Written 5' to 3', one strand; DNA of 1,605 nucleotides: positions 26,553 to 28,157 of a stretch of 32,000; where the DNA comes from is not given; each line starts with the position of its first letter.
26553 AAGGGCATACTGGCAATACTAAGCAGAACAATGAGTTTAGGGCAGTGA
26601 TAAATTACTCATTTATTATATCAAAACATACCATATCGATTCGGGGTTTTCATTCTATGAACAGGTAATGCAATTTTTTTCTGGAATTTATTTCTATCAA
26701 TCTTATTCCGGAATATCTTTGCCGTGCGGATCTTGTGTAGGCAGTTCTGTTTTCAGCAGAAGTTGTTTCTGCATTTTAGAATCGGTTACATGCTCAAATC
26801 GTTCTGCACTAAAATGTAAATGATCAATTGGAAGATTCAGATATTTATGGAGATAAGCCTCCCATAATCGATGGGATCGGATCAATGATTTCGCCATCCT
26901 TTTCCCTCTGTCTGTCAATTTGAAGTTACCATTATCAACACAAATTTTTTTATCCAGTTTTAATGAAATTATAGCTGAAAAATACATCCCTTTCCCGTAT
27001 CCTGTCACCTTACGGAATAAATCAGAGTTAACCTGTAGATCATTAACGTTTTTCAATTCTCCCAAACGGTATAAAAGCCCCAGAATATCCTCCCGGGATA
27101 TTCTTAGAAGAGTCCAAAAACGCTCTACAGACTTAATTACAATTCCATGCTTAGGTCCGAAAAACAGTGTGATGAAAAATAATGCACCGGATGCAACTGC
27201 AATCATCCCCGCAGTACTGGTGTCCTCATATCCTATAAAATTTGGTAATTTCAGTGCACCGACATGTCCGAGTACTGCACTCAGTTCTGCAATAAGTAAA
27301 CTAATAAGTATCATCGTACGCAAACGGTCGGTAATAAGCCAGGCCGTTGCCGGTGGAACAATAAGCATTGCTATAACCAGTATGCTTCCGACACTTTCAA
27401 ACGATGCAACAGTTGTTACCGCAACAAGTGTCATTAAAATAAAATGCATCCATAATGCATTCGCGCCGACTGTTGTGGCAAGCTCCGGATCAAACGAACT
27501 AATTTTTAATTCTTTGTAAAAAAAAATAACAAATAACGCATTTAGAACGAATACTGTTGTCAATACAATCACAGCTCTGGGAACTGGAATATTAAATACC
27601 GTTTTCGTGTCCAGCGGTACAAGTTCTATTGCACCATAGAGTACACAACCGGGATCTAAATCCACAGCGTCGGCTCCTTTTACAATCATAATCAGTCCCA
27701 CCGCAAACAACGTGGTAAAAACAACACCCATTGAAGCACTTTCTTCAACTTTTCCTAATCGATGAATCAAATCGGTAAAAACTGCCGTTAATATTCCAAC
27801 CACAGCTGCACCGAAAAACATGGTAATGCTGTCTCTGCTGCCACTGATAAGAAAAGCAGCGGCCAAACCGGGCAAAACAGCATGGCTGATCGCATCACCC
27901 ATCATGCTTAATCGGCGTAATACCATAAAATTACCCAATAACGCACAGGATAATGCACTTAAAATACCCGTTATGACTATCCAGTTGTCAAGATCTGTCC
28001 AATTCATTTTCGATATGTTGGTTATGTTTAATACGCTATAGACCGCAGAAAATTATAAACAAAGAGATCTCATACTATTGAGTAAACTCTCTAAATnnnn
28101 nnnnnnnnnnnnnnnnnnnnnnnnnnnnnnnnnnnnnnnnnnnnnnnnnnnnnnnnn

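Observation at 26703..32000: Metal ABC importer with DtxR-like repressor domains on both permeases, plus a third free-standing DtxR regulator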

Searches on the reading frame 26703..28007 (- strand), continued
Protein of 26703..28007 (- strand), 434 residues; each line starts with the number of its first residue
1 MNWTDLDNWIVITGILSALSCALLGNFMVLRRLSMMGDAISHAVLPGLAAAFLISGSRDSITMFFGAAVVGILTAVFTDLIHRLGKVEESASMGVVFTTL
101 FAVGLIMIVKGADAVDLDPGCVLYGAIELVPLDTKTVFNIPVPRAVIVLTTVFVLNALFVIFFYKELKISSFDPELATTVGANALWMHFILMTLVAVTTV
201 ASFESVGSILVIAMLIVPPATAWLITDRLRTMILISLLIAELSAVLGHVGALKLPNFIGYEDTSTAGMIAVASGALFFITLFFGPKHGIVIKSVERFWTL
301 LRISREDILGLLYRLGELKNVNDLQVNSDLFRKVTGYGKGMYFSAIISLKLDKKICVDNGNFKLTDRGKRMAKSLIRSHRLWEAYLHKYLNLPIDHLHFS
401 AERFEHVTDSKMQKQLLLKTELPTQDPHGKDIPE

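Call 16: find_related_loci(query=A1, collection=genome_contigs, flank=7000)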
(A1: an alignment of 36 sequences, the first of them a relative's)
Query A1 (434 aa) in genome_contigs; peptide patterns used: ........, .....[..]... (x = any residue, [..] = any of these).
600 stretches matched a pattern (row limit reached: there are more); 599 encode a relative of the query (tblastn E <= 1e-3); the best 80 are kept; 80 distinct loci.
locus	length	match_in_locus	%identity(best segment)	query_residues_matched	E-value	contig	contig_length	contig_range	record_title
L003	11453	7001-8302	82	1-434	0e+0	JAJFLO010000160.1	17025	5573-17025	MAG: Verrucomicrobia bacterium isolate OFTM167 OFTM167_159, whole genome shotgun sequence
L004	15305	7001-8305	58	1-433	2e-162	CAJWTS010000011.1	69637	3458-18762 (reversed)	MAG TPA_asm: uncultured Verrucomicrobia bacterium isolate ERR599008_bin.48_MetaBAT_v2.12.1_MAG genome assembly, contig:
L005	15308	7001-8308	56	1-434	2e-152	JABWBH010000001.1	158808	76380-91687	MAG: Phycisphaerae bacterium isolate MAG_25 scaffold_70, whole genome shotgun sequence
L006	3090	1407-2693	54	2-433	9e-156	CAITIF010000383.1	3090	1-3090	MAG: uncultured Pirellula sp. isolate Loclat_bin-07264 genome assembly, contig: bin-07264:383/971, whole genome shotgun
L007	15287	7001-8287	54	2-433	3e-148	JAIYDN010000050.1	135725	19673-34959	MAG: Planctomycetaceae bacterium isolate H1_MAG_00037 pond_H1_MAG_00037_000000000040, whole genome shotgun sequence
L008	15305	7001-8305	54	2-433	4e-148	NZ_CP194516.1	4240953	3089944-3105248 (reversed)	Poriferisphaera sp. WC338 chromosome, complete genome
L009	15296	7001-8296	54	2-434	1e-145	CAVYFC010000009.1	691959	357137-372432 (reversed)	MAG: Pirellulaceae bacterium isolate MFD03804.bin.2.190 genome assembly, contig: contig_40431, whole genome shotgun sequ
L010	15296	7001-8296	54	2-434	5e-143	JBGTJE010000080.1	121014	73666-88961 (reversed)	MAG: Pirellulaceae bacterium isolate JTS-RE282 k141_6667675, whole genome shotgun sequence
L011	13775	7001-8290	53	2-433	1e-142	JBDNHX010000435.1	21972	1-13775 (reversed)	MAG: Planctomycetaceae bacterium isolate concoct.44.WLB k141_905740, whole genome shotgun sequence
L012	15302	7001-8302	57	1-434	3e-142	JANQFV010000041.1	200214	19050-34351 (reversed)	MAG: Phycisphaerae bacterium isolate PL23b_bin.19 k99_1009990, whole genome shotgun sequence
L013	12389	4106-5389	53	2-433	9e-142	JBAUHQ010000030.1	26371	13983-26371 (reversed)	MAG: Pirellulaceae bacterium isolate MFD03264_ilm_asm_bin17 k127_136986, whole genome shotgun sequence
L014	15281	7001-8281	52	6-433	8e-141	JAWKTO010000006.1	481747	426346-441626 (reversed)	MAG: Pirellulaceae bacterium isolate BC1.200 BC1.200.fa-6, whole genome shotgun sequence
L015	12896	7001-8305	53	2-434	1e-140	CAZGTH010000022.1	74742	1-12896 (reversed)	MAG TPA_asm: uncultured Planctomycetales bacterium isolate SRP329715_co2_383 genome assembly, contig: NODE_701_length_74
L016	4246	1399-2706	51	5-433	1e-143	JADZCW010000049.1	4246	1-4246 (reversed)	MAG: Phycisphaeraceae bacterium isolate SJ746 c_000000143338, whole genome shotgun sequence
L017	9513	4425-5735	53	1-433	2e-140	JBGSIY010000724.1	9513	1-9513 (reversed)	MAG: Pirellulaceae bacterium isolate JTS-AC144 k141_4187443, whole genome shotgun sequence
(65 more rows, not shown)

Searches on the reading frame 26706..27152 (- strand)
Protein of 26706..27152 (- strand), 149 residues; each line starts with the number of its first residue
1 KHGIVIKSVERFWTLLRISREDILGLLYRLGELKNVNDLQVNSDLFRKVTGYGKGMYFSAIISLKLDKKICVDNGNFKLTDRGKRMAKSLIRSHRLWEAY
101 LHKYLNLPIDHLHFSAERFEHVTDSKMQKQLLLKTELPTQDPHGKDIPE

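Call 6: search_protein_families(library=pfam, proteins=[window:26706-27152:-], max_evalue=10)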
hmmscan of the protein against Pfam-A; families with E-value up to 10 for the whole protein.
seq(149 aa): 1 family
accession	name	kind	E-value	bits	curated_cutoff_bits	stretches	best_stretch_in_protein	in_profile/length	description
PF02742.21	Fe_dep_repr_C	-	2.3e-20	72.8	27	1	80-149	1-70/70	Iron dependent repressor, metal binding and dimerisation domain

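Call 29: predict_structure(alignment_id=A2)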
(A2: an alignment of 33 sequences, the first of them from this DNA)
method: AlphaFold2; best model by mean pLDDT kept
length: 146 residues; sequences in the alignment: 33
mean_pLDDT: 72.1   pTM: 0.58
mean pLDDT of the five models: 72.1, 71.5, 69.5, 69.4, 68.4
residues with pLDDT >= 90: 12; 70-90: 82; 50-70: 26; < 50: 26
segments of 3 or more residues with pLDDT < 50: 108-121, 131-133, 137-140
pLDDT, mean of each block of 10 residues (from residue 1): 88 87 80 59 75 89 90 85 87 75 60 44 50 50 55
secondary structure, 60 per line:
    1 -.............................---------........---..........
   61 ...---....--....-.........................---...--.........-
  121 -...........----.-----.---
elements in order: H2-30 H40-47 H51-63 E67-70 E73-76 H78-102 H111-119 H122-132

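Call 33: fold_search(model_id=the predicted structure, library=pdb)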
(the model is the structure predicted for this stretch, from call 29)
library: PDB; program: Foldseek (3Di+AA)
matches with E <= 10: 961; with E <= 0.001: 6
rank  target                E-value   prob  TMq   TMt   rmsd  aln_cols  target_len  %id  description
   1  8pvt_B                8.2e-05  1.00  0.55  0.57  10.2       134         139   28  Manganese-dependent transcriptional repressor DR2539 complexed with cadmium (SAD 7 keV) (released 2024-05-08)
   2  8pvz_B                2.2e-04  1.00  0.55  0.57  10.2       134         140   28  Manganese-dependent transcriptional repressor DR2539 complexed with cadmium (released 2024-05-08)
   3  5zr6_A                5.0e-04  1.00  0.56  0.39  10.0       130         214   27  Manganese-dependent transcriptional repressor complex with manganese (released 2019-03-20)
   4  8pw0_A                5.4e-04  1.00  0.55  0.58  10.2       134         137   28  Manganese-dependent transcriptional repressor DR2539 complexed with manganese and bound to dr1709 promotor (released 2024-05-08)
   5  5cvi_A                6.8e-04  1.00  0.57  0.41  10.1       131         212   28  Structure of the manganese regulator SloR (released 2015-08-12)
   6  8pvt_A                7.7e-04  1.00  0.51  0.55  10.5       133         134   28  Manganese-dependent transcriptional repressor DR2539 complexed with cadmium (SAD 7 keV) (released 2024-05-08)
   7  5cvi_B                1.2e-03  1.00  0.57  0.40  10.1       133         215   26  Structure of the manganese regulator SloR (released 2015-08-12)
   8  1ddn_A                2.4e-03  1.00  0.54  0.66   8.9       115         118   23  DIPHTHERIA TOX REPRESSOR (C102D MUTANT)/TOX DNA OPERATOR COMPLEX (released 1998-10-14)
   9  7b24_A                3.5e-03  1.00  0.55  0.57  10.0       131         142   27  DtxR-like iron-dependent regulator IdeR (P39G variant) complexed with cobalt and its consensus DNA-binding sequence (released 2021-03-03)
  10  3hrs_A                3.5e-03  1.00  0.54  0.39  10.1       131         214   26  Crystal Structure of the Manganese-activated Repressor ScaR: apo form (released 2009-06-23)
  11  1g3y                  3.7e-03  1.00  0.58  0.42   9.6       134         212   22  ARG80ALA DTXR (released 2001-10-25)
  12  3hru_A                4.7e-03  1.00  0.54  0.39  10.2       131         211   25  Crystal Structure of ScaR with bound Zn2+ (released 2009-06-23)
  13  7b24_B                5.7e-03  1.00  0.53  0.36   9.9       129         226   24  DtxR-like iron-dependent regulator IdeR (P39G variant) complexed with cobalt and its consensus DNA-binding sequence (released 2021-03-03)
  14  2qq9                  6.4e-03  1.00  0.57  0.41   9.6       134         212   24  Crystal Structure of DtxR(D6A C102D) Complexed with Nickel(II) (released 2007-10-30)
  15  2qqb                  6.4e-03  1.00  0.56  0.40   9.9       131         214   22  Crystal Structure of DtxR(M10A C102D) Complexed with Nickel(II) (released 2007-10-30)
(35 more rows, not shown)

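Call 36: search_solved_structures(query=A2, max_evalue=0.001, show_alignments=4)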
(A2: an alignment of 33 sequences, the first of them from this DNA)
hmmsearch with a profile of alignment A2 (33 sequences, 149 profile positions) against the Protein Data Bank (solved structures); distinct sequences matched with E-value up to 0.001: 27.
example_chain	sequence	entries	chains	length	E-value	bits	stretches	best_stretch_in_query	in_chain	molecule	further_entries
5zr4_A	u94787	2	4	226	5e-24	88.1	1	18-146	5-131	Metal-dependent transcriptional regulator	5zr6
8pvt_A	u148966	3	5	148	1.5e-22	83.3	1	18-146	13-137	Iron dependent repressor, putative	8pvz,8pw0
5cvi_A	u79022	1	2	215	3.6e-21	78.8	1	17-147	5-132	SloR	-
3hrs_A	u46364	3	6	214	1.3e-18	70.6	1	17-147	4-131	Metalloregulator ScaR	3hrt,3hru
1b1b_A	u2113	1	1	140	4.5e-18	68.8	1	21-146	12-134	PROTEIN (IRON DEPENDENT REGULATOR)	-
2isy_A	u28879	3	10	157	6.6e-18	68.3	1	21-146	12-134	Iron-dependent repressor ideR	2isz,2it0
2qqb_A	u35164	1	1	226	9e-18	67.8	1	20-146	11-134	Diphtheria toxin repressor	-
2qq9_A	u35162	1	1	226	9.4e-18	67.8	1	20-146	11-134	Diphtheria toxin repressor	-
7b25_A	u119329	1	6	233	1.1e-17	67.6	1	22-146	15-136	DtxR family iron (Metal) dependent repressor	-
1ddn_A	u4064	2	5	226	1.2e-17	67.5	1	21-146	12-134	DIPHTHERIA TOX REPRESSOR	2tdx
7b1v_A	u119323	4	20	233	1.2e-17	67.4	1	21-146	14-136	DtxR family iron (Metal) dependent repressor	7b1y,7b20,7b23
1fx7_A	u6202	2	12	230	1.3e-17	67.3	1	21-146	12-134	IRON-DEPENDENT REPRESSOR IDER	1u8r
7b24_A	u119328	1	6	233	1.4e-17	67.2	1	21-146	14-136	DtxR family iron (Metal) dependent repressor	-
1g3s_A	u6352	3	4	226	1.5e-17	67.1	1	21-146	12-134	DIPHTHERIA TOXIN REPRESSOR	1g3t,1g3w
2qqa_A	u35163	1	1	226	1.6e-17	67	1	24-146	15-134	Diphtheria toxin repressor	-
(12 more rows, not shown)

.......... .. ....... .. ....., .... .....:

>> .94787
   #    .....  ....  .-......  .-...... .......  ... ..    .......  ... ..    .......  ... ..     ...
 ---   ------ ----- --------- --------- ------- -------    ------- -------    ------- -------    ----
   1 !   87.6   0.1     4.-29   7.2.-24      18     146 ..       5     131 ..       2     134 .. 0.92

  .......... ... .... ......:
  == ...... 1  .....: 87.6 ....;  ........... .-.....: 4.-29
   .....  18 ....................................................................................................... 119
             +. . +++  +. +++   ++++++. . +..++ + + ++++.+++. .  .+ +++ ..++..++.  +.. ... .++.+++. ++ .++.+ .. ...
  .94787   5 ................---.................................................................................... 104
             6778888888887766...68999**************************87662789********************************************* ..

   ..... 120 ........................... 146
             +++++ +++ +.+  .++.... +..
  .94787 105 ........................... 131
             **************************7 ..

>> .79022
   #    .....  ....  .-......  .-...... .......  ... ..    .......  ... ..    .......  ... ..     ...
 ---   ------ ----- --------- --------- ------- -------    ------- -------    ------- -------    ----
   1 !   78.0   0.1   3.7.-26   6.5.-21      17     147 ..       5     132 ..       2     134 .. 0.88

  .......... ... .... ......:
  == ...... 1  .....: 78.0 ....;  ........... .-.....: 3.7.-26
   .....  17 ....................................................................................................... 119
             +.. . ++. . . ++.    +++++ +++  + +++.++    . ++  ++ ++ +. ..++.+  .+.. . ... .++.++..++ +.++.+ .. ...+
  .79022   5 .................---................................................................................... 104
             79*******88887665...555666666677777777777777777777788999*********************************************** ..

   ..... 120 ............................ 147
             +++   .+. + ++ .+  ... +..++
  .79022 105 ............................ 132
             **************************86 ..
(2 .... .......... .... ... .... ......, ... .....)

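Call 56: search_protein_representatives(alignment_id=A2)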
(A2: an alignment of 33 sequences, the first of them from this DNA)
Query: 33 sequences, 149 profile positions. Proteins with E-value up to 0.001 (for the whole library): 6894; up to 1e-10: 3701; up to 1e-30: 175. The best 150 are listed.
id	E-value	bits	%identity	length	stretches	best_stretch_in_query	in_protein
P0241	1.2e-50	187.5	-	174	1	1-147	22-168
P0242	1.4e-50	187.3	-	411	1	1-146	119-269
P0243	4.9e-50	185.6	-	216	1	1-147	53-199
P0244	2.1e-48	180.2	-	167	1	1-146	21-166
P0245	1.1e-46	174.7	-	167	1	1-146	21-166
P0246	2.1e-45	170.5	-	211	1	2-147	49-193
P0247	4.8e-45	169.4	-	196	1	2-146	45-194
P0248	7.0e-45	168.8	-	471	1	1-146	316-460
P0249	1.1e-44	168.2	-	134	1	17-146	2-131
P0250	1.3e-44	167.9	-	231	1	1-147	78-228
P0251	1.5e-44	167.8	-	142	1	10-147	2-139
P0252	6.4e-44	165.7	-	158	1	4-146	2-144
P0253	7.9e-44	165.4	-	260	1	2-146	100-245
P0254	8.2e-44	165.4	-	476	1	1-148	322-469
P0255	1.6e-43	164.4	-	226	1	1-145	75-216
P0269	1.7e-39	151.4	-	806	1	2-146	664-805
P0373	1.2e-32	129.2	-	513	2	41-147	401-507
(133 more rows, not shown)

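Call 68: search_protein_families(library=pfam, proteins=[P0269, P0242, P0373, P0241, P0249], max_evalue=0.001)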
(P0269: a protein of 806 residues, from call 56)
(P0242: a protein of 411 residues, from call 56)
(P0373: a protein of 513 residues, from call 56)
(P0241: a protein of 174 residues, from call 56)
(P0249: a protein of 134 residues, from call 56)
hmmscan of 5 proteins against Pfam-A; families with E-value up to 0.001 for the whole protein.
P0269 (806 aa): 3 families
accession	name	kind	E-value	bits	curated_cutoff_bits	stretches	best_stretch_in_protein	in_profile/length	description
PF00950.22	ABC-3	-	8e-111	370.1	20.1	2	13-273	8-257/258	ABC 3 transport family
PF02742.21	Fe_dep_repr_C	-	3e-21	75.7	27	1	736-805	1-70/70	Iron dependent repressor, metal binding and dimerisation domain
PF01032.23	FecCD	-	2.5e-12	46.9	26.5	2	44-271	80-309/311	FecCD transport family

P0242 (411 aa): 3 families
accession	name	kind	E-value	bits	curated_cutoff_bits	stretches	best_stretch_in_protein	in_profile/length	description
PF02742.21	Fe_dep_repr_C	-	1e-21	77.1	27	1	200-268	1-69/70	Iron dependent repressor, metal binding and dimerisation domain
PF04134.17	DCC1-like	-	1e-20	75.5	27.8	1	282-392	1-112/113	DCC1-like thiol-disulfide oxidoreductase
PF00950.22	ABC-3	-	9.4e-12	45.4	20.1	1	1-74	160-233/258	ABC 3 transport family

P0373 (513 aa): 2 families
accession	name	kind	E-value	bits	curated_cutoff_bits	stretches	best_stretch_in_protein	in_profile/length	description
PF00950.22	ABC-3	-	9.2e-42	143.8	20.1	1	17-285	7-239/258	ABC 3 transport family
PF02742.21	Fe_dep_repr_C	-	4.2e-18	65.5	27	1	437-505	1-69/70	Iron dependent repressor, metal binding and dimerisation domain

P0241 (174 aa): 1 family
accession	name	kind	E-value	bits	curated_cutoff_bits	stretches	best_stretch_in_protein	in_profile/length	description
PF02742.21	Fe_dep_repr_C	-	2.5e-20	72.7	27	1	98-166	1-69/70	Iron dependent repressor, metal binding and dimerisation domain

P0249 (134 aa): 1 family
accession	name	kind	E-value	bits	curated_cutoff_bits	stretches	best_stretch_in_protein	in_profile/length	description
PF02742.21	Fe_dep_repr_C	-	4.5e-21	75.1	27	1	62-130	1-69/70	Iron dependent repressor, metal binding and dimerisation domain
